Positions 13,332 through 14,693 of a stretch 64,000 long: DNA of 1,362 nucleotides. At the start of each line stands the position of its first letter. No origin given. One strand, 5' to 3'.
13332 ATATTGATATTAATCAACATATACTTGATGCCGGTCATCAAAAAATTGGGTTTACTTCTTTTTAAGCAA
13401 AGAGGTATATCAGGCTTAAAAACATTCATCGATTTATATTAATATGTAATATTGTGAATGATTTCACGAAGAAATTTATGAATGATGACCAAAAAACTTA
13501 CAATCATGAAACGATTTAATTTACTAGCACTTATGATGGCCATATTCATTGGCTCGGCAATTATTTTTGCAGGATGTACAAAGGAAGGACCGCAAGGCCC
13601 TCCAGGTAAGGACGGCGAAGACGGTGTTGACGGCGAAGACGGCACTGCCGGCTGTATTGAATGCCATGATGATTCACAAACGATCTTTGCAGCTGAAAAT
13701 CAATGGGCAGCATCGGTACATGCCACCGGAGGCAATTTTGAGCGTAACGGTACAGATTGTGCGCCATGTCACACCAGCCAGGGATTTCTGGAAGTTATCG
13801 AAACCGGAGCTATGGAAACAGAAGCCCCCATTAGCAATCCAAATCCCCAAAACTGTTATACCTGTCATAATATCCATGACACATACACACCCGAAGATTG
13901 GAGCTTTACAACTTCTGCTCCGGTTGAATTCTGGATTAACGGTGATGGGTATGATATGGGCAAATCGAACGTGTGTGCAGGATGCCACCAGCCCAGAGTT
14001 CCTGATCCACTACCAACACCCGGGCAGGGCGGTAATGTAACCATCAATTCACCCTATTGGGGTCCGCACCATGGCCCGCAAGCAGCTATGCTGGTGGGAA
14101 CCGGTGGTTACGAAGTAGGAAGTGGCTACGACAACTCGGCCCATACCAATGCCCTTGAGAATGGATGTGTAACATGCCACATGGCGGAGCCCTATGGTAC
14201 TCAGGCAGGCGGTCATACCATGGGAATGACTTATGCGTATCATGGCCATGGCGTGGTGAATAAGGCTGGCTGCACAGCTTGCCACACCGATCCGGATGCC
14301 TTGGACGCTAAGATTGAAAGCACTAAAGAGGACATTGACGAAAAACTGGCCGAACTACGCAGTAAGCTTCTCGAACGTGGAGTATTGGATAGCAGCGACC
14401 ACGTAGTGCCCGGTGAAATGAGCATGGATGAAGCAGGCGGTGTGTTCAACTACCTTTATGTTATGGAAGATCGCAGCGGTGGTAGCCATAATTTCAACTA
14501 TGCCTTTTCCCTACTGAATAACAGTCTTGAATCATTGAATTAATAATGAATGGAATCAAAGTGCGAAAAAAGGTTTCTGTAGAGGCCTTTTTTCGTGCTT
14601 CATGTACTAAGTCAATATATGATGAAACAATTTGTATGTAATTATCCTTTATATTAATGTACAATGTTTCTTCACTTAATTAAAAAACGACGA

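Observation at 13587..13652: Collagen-like Gly-X-Y tract between the lipid anchor and the first haem of a hexahaem cytochrome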

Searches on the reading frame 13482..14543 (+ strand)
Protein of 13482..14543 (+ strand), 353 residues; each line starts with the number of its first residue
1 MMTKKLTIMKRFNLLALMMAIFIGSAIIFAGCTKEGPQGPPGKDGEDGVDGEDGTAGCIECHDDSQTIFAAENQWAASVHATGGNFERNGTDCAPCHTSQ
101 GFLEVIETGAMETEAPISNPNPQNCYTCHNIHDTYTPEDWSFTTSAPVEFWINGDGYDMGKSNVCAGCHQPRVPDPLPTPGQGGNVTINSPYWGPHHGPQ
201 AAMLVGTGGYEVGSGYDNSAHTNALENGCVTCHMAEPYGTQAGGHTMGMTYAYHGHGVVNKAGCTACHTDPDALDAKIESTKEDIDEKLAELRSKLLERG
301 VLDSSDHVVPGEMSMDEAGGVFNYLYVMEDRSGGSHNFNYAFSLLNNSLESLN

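Call 3: search_protein_families(library=pfam, proteins=[window:13482-14543:+], max_evalue=0.1)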
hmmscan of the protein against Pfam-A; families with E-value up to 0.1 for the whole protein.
window:13482-14543:+ (353 aa): 9 families
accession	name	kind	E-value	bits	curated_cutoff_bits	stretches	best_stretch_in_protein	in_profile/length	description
PF14522.11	Cytochrome_C7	-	5.6e-10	39.3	24.8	3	217-275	4-55/67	Cytochrome c7 and related cytochrome c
PF22113.1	Mtrc-MtrF_II-IV_dom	-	9.1e-09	35.5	30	3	120-171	79-129/176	Outer membrane cytochrome MtrC/MtrF-like, domains II/IV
PF09699.15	Paired_CXXCH_1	-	3.1e-05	24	20.6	0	256-270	1-15/41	Doubled CXXCH motif (Paired_CXXCH_1)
PF14537.11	Cytochrom_c3_2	-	0.00034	21.4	25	1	55-98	26-65/79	Cytochrome c3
PF01391.23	Collagen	-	0.005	17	27.2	1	36-57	34-55/60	Collagen triple helix repeat (20 copies)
PF03264.19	Cytochrom_NNT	-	0.013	15.7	24.1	0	56-98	126-165/174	NapC/NirT cytochrome c family, N-terminal region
PF08312.17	cwf21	-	0.049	14.1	23.2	1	280-298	25-43/44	cwf21 domain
PF24381.1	DUF7537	-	0.05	13.6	31.7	1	19-68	3-52/258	Family of unknown function (DUF7537)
PF02085.21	Cytochrom_CIII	-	0.092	13.5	22.9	0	50-129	41-101/101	Class III cytochrome C family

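Call 4: search_protein_families(library=ncbifam, proteins=[window:13482-14543:+], max_evalue=0.1)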
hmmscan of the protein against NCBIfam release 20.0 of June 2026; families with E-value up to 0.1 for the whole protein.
window:13482-14543:+ (353 aa): 2 families
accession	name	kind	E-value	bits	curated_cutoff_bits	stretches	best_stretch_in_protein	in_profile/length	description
TIGR01905.1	paired_CXXCH_1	subfamily_domain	0.00034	20.5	25.2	0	256-269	1-14/41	doubled CXXCH domain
NF045713.1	CxxCH_16_HmcA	equivalog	0.0042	15.7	400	1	218-295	340-413/541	sulfate respiration complex hexadecaheme cytochrome HmcA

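Call 6: find_homologous_proteins(query=window:13482-14543:+, max_evalue=0.00001)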
Query window:13482-14543:+ (353 aa): 1146 proteins with E <= 0.00001 among 2808 candidates; the best 120 are listed.
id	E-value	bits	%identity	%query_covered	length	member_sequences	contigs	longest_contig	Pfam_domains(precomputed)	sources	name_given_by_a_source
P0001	5.8e-242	821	100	98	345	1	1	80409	PF14522.12,PF22113.2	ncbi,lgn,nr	ncbi:MAG: hypothetical protein K9I94_00645 [Bacteroidales bacterium]|nr:hypothetical protein [Bacter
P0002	4.1e-172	591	71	98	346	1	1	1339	PF14537.12,PF14522.12,PF22113.2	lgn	-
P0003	7.8e-161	554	65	98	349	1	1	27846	PF09699.16,PF14522.12,PF22113.2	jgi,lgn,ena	-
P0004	1.0e-159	550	66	97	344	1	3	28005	PF09699.16,PF14522.12,PF22113.2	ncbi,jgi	jgi:hypothetical protein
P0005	1.6e-157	543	65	98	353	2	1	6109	PF09699.16,PF14522.12,PF22113.2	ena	-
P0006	3.6e-157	542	65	97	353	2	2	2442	PF09699.16,PF14522.12,PF22113.2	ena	-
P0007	9.2e-156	537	65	97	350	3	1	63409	PF09699.16,PF14522.12,PF22113.2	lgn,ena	-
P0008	1.8e-153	529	67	92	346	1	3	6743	PF09699.16,PF14537.12,PF14522.12,PF22113.2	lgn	-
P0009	3.9e-153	528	63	98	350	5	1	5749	PF09699.16,PF14537.12,PF14522.12,PF22113.2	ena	-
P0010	2.6e-150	519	62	96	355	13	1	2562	PF14522.12,PF22113.2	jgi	-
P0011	3.4e-149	515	64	97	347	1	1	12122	PF14522.12,PF22113.2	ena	-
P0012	6.4e-149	514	66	97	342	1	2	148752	PF14537.12,PF14522.12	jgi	jgi:hypothetical protein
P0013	1.6e-146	506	61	98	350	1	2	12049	PF14537.12,PF14522.12,PF22113.2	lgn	-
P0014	7.5e-145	501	63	98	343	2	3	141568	PF09699.16,PF14537.12,PF14522.12,PF22113.2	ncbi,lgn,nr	ncbi:MAG: hypothetical protein K9G58_06250 [Bacteroidales bacterium]|nr:hypothetical protein [Bacter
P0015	8.4e-144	498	61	98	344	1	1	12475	PF09699.16,PF14537.12,PF14522.12,PF22113.2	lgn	-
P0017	9.9e-143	494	62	98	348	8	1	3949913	PF09699.16,PF14537.12,PF14522.12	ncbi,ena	-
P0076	9.3e-118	412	52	97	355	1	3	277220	PF14537.12,PF14522.12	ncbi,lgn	-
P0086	2.1e-112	394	51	98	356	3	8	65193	PF14522.12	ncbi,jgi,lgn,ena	-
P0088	2.4e-111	391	52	98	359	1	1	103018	PF01391.24,PF14522.12,PF22113.2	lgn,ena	-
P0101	6.9e-108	379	49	98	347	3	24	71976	PF09699.16,PF14537.12,PF14522.12,PF22113.2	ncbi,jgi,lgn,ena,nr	ncbi:MAG: hypothetical protein WCR58_08100 [Bacteroidales bacterium]|jgi:nitrate/TMAO reductase-like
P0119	3.0e-105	371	48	98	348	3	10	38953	PF14537.12,PF14522.12,PF22113.2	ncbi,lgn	-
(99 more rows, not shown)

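Call 11: search_solved_structures(query=window:13482-14543:+, max_evalue=1, show_alignments=2)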
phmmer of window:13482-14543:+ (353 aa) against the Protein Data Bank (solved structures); distinct sequences matched with E-value up to 1: 12.
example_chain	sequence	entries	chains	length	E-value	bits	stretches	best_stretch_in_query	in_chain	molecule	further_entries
3uu9_A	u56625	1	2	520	0.014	17.9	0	51-106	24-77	Eight-heme nitrite reductase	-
3rkh_A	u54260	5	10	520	0.014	17.9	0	51-106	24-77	Eight-heme nitrite reductase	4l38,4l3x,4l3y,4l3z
4q4u_A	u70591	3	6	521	0.014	17.9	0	51-106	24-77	Eight-heme nitrite reductase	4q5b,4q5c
4q0t_A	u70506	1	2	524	0.015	17.9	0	51-106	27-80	Eight-heme nitrite reductase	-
2ot4_A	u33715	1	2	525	0.015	17.9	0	51-106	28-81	Eight-heme nitrite reductase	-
2zo5_A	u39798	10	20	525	0.015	17.9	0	51-106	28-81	Eight-heme nitrite reductase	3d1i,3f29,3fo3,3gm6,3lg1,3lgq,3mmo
3owm_A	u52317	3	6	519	0.017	17.7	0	51-106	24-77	Eight-heme nitrite reductase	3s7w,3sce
3sxq_A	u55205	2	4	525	0.034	16.7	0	83-140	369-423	Eight-heme nitrite reductase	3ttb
1qdb_A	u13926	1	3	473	0.14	14.6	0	215-273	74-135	CYTOCHROME C NITRITE REDUCTASE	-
3bng_A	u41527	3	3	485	0.16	14.5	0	220-273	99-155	Cytochrome c-552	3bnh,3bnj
1fs7_A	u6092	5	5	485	0.18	14.3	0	220-273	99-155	CYTOCHROME C NITRITE REDUCTASE | Cytochrome c-552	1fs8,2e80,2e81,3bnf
1fs9_A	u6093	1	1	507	0.2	14.1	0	220-273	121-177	CYTOCHROME C NITRITE REDUCTASE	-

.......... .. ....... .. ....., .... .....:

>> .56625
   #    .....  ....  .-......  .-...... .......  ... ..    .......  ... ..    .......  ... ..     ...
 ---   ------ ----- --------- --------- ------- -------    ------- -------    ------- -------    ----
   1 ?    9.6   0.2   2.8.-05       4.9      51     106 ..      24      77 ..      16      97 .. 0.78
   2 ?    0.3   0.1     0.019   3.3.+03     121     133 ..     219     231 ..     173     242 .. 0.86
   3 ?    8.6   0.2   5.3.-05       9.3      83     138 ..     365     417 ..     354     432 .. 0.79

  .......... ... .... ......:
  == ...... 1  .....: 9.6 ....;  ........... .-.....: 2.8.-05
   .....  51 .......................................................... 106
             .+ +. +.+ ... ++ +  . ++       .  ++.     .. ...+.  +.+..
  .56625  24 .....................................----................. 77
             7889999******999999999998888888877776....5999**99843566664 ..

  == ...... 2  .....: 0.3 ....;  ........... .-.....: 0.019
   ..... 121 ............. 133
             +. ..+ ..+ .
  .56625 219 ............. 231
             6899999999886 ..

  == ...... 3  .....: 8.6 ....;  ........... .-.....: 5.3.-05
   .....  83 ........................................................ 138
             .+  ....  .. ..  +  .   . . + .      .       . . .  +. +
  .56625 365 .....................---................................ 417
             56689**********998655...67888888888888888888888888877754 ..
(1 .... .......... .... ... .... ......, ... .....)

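Call 25: predict_structure(alignment_id=A1)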
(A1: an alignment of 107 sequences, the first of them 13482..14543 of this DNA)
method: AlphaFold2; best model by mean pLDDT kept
length: 353 residues; sequences in the alignment: 107
mean_pLDDT: 90.3   pTM: 0.82
mean pLDDT of the five models: 90.3, 89.2, 89.0, 88.8, 87.8
residues with pLDDT >= 90: 267; 70-90: 42; 50-70: 40; < 50: 4
segments of 3 or more residues with pLDDT < 50: none
pLDDT, mean of each block of 10 residues (from residue 1): 59 86 74 55 66 60 76 94 90 97 97 97 95 86 96 97 97 96 95 95 98 97 94 97 97 96 96 95 97 99 98 98 98 95 99 95
secondary structure, 60 per line:
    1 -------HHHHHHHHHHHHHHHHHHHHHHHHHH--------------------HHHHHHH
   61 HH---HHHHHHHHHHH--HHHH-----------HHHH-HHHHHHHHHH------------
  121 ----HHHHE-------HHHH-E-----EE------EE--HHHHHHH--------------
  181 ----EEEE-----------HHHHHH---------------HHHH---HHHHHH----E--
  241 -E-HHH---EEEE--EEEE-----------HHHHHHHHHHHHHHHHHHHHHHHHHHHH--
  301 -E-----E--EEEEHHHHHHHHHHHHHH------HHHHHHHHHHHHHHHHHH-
elements in order: H8-33 H54-62 H66-76 H79-82 H94-97 H99-108 H125-128 H137-140 H160-166 E185-188 H200-205 H221-224 H228-233 E250-253 E256-259 H271-298 E311-314 H315-328 H335-352

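Call 27: search_protein_representatives(protein=window:13653-14543:+)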
Query: 296 residues. Proteins with E-value up to 0.001 (for the whole library): 1260; up to 1e-10: 755; up to 1e-30: 241. The best 150 are listed.
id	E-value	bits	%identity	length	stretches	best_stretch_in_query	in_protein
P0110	3.0e-96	339.1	53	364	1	1-291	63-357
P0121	2.7e-93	329.4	50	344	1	1-295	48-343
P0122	1.9e-89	316.8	52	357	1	1-296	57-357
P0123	2.6e-89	316.4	49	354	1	1-295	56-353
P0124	6.8e-84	298.5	48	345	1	1-294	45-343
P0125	1.5e-83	297.4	49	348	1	1-295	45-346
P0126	2.2e-80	287.0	49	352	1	1-295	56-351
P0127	1.7e-79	284.1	50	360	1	1-295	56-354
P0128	1.6e-78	280.9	49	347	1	1-294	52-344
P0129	1.6e-77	277.6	47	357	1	1-294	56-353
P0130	2.0e-77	277.3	43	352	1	1-296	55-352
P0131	4.7e-76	272.8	46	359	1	1-295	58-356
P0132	1.7e-75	270.9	48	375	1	1-296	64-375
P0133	1.4e-74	268.0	48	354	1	1-295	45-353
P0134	2.3e-74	267.2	46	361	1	1-295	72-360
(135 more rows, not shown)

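Call 29: fold_search(model_id=the predicted structure, library=pdb)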
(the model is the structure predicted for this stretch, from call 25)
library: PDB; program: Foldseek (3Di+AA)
matches with E <= 10: 11; with E <= 0.001: 2
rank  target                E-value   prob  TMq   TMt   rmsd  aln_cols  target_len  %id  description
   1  6i5b_B                2.6e-05  1.00  0.51  0.38   5.6       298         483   20  Crystal Structure of Outer Cell Wall Cytochrome OcwA (released 2019-09-25)
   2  6i5b_A                3.2e-05  1.00  0.50  0.37   5.4       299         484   21  Crystal Structure of Outer Cell Wall Cytochrome OcwA (released 2019-09-25)
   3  3ttb_A                6.3e-02  0.89  0.33  0.23  11.5       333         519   14  Structure of the Thioalkalivibrio paradoxus cytochrome c nitrite reductase in complex with sulfite (released 2011-10-05)
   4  2j7a_K                7.1e-02  0.91  0.40  0.30   9.6       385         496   14  Crystal structure of cytochrome c nitrite reductase NrfHA complex from Desulfovibrio vulgaris (released 2006-12-06)
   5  2j7a_D                1.5e-01  0.80  0.43  0.32  13.4       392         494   15  Crystal structure of cytochrome c nitrite reductase NrfHA complex from Desulfovibrio vulgaris (released 2006-12-06)
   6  2j7a_H                1.8e-01  0.66  0.37  0.27  12.1       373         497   15  Crystal structure of cytochrome c nitrite reductase NrfHA complex from Desulfovibrio vulgaris (released 2006-12-06)
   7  2vr0_E                3.1e-01  0.57  0.38  0.29   9.9       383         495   13  Crystal structure of cytochrome c nitrite reductase NrfHA complex bound to the HQNO inhibitor (released 2008-06-03)
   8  2j7a_A                3.6e-01  0.63  0.41  0.31  10.7       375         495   15  Crystal structure of cytochrome c nitrite reductase NrfHA complex from Desulfovibrio vulgaris (released 2006-12-06)
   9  1oah_B                3.6e-01  0.54  0.37  0.28  10.7       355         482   15  Cytochrome c Nitrite Reductase from Desulfovibrio desulfuricans ATCC 27774: The relevance of the two calcium sites in  (released 2003-05-08)
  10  2j7a_B                3.8e-01  0.89  0.27  0.20   8.9       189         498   16  Crystal structure of cytochrome c nitrite reductase NrfHA complex from Desulfovibrio vulgaris (released 2006-12-06)
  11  1oah_A                6.9e-01  0.41  0.40  0.31  10.0       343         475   16  Cytochrome c Nitrite Reductase from Desulfovibrio desulfuricans ATCC 27774: The relevance of the two calcium sites in  (released 2003-05-08)

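Call 31: find_related_loci(query=A1, collection=genome_contigs, flank=6000)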
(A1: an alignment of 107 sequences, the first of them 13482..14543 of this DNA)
Query A1 (353 aa) in genome_contigs; peptide patterns used: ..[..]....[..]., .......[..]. (x = any residue, [..] = any of these).
599 stretches matched a pattern (row limit reached: there are more); 542 encode a relative of the query (tblastn E <= 1e-3); the best 80 are kept; 80 distinct loci.
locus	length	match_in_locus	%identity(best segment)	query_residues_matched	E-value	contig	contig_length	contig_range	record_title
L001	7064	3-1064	61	5-353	4e-150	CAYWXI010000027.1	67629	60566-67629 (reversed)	MAG TPA_asm: uncultured Bacteroidales bacterium isolate SRP167671_co1_176 genome assembly, contig: NODE_422_length_67629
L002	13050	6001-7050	62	4-353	1e-149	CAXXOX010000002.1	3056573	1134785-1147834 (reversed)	MAG: Bacteroidales bacterium isolate 201d7cc5-cfe6-415f-8efa-99aa2e61e932 genome assembly, contig: contig_2, whole genom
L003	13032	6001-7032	63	8-353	2e-148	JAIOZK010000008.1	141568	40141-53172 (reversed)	MAG: Bacteroidales bacterium isolate Tobar13.5m-G7 Tobar13-5m-C92, whole genome shotgun sequence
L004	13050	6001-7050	62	4-353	2e-147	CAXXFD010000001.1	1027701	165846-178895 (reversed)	MAG: Bacteroidales bacterium isolate 4c1f1197-ba28-441f-b5c2-3ffc506e3234 genome assembly, contig: contig_1, whole genom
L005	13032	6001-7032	59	8-352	2e-142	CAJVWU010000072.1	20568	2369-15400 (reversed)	MAG TPA_asm: uncultured Bacteroidia bacterium isolate DRR093005_bin.21_MetaBAT_v2.12.1_MAG genome assembly, contig: NODE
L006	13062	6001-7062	61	3-353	1e-142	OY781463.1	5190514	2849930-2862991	MAG: Bacteroidales bacterium isolate 1213159b-2f29-4165-836d-87c69f3987a4 genome assembly, chromosome: 1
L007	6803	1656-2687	60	8-352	4e-140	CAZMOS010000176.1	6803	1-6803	MAG TPA_asm: uncultured Lentimicrobiaceae bacterium isolate binchicken_co64_129 genome assembly, contig: NODE_7867_lengt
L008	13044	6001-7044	60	4-352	1e-137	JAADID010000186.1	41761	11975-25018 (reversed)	MAG: Chlorobiota bacterium isolate M_MetaBat.24 contig-127_6221, whole genome shotgun sequence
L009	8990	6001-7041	58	3-352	3e-137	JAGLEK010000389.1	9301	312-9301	MAG: Bacteroidales bacterium isolate SW_4_6 ROV167.bin.6.fa_389, whole genome shotgun sequence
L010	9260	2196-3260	58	5-352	3e-135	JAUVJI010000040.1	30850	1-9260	MAG: Bacteroidales bacterium isolate CSMAG_450 CSMAG_450_k127_3273706_length_30850_cov_19.5938, whole genome shotgun seq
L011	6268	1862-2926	58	5-352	5e-135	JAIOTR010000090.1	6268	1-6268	MAG: Bacteroidales bacterium isolate SMBSF75 bin_88_k127_980814, whole genome shotgun sequence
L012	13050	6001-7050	56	4-352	9e-135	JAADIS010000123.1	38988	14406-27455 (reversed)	MAG: Chlorobiota bacterium isolate M_MetaBat.65 contig-127_984, whole genome shotgun sequence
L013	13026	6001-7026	58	6-353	2e-134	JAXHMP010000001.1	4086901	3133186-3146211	MAG: Bacteroidota bacterium isolate Salar_de_Ascotan_soil_MAG_ASO55 contig_531_polypolish, whole genome shotgun sequence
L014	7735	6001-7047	56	4-353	2e-133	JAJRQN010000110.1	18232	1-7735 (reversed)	MAG: Bacteroidetes bacterium isolate Dive100_bin10.60 k141_312575, whole genome shotgun sequence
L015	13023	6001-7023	56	2-353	6e-133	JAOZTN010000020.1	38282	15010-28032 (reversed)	MAG: Bacteroidales bacterium isolate GMC8_bin_15 GMC8_447_length_38282_cov_18.178931, whole genome shotgun sequence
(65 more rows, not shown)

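Call 53: search_protein_families(library=pfam, alignment_id=A1, max_evalue=0.01)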
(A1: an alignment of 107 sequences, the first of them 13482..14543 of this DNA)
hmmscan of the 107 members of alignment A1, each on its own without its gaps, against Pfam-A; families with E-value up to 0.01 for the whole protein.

A. member 1, window:13482-14543:+ (353 aa): 5 families
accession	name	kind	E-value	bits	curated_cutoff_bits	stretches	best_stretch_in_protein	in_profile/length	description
PF14522.11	Cytochrome_C7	-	5.6e-10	39.3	24.8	3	217-275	4-55/67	Cytochrome c7 and related cytochrome c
PF22113.1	Mtrc-MtrF_II-IV_dom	-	9.1e-09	35.5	30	1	120-171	79-129/176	Outer membrane cytochrome MtrC/MtrF-like, domains II/IV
PF09699.15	Paired_CXXCH_1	-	3.1e-05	24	20.6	0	256-270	1-15/41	Doubled CXXCH motif (Paired_CXXCH_1)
PF14537.11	Cytochrom_c3_2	-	0.00034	21.4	25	0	55-98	26-65/79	Cytochrome c3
PF01391.23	Collagen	-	0.005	17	27.2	0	36-57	34-55/60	Collagen triple helix repeat (20 copies)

B. families by the number of members that match (of 107 scanned): 17 families
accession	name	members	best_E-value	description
PF14522.11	Cytochrome_C7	107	2.8e-11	Cytochrome c7 and related cytochrome c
PF14537.11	Cytochrom_c3_2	106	2.5e-08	Cytochrome c3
PF09699.15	Paired_CXXCH_1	101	1.9e-10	Doubled CXXCH motif (Paired_CXXCH_1)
PF22113.1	Mtrc-MtrF_II-IV_dom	100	1.5e-13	Outer membrane cytochrome MtrC/MtrF-like, domains II/IV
PF01391.23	Collagen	65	1.3e-05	Collagen triple helix repeat (20 copies)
PF02335.20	Cytochrom_C552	45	3.4e-06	Cytochrome c552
PF02085.21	Cytochrom_CIII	45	5.6e-06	Class III cytochrome C family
PF22678.1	Cytochrom_c_NrfB-like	32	9.6e-07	Cytochrome c-type protein NrfB-like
PF03264.19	Cytochrom_NNT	30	1.2e-06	NapC/NirT cytochrome c family, N-terminal region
PF05495.17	zf-CHY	10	0.00014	CHY zinc finger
PF13435.11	Cytochrome_C554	4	0.0041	Cytochrome c554 and c-prime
PF13442.11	Cytochrome_CBB3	3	0.0015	Cytochrome C oxidase, cbb3-type, subunit III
PF24381.1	DUF7537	2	0.00091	Family of unknown function (DUF7537)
PF02682.21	CT_C_D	1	0.0026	Carboxyltransferase domain, subdomain C and D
PF00034.26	Cytochrom_C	1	0.0037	Cytochrome c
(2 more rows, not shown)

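Call 59: search_solved_structures(query=A1, max_evalue=1)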
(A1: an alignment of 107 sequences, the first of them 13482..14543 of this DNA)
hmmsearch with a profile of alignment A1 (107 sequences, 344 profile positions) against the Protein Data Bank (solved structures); distinct sequences matched with E-value up to 1: 24.
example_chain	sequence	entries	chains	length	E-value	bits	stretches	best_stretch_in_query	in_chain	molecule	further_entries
6i5b_A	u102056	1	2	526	3.9e-14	55.6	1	218-343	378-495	Uncharacterized protein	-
1oah_A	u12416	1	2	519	2.5e-05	26.6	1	216-341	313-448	CYTOCHROME C NITRITE REDUCTASE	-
2j7a_A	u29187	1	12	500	4.8e-05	25.7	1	207-339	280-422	CYTOCHROME C NITRITE REDUCTASE NRFA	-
2vr0_A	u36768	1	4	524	5.3e-05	25.5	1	207-339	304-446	CYTOCHROME C NITRITE REDUCTASE, CATALYTIC SUBUNIT NFRA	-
3ubr_A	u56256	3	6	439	0.00011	24.5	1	39-101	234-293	Cytochrome c-552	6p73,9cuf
4ob1_A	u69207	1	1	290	0.00055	22.2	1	247-318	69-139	Cobalt-containing nitrile hydratase subunit alpha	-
8bcx_A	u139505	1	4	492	0.0044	19.2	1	208-338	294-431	Nitrite reductase (cytochrome; ammonia-forming)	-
4wjy_A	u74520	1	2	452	0.01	18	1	173-292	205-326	Cytochrome c-552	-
2rf7_A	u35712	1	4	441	0.011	17.9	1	188-292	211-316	Cytochrome c-552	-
1gu6_A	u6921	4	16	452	0.015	17.5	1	188-292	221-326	CYTOCHROME C552 | Cytochrome c-552 | Cytochrome c nitrite reductase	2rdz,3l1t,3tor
3owm_A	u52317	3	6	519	0.018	17.2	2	66-129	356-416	Eight-heme nitrite reductase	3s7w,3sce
4q4u_A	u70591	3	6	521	0.02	17.1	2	66-129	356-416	Eight-heme nitrite reductase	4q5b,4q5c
3uu9_A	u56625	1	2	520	0.02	17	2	66-129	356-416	Eight-heme nitrite reductase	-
3rkh_A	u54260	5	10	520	0.02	17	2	66-129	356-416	Eight-heme nitrite reductase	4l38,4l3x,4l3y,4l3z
2ot4_A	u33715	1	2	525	0.021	17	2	66-129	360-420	Eight-heme nitrite reductase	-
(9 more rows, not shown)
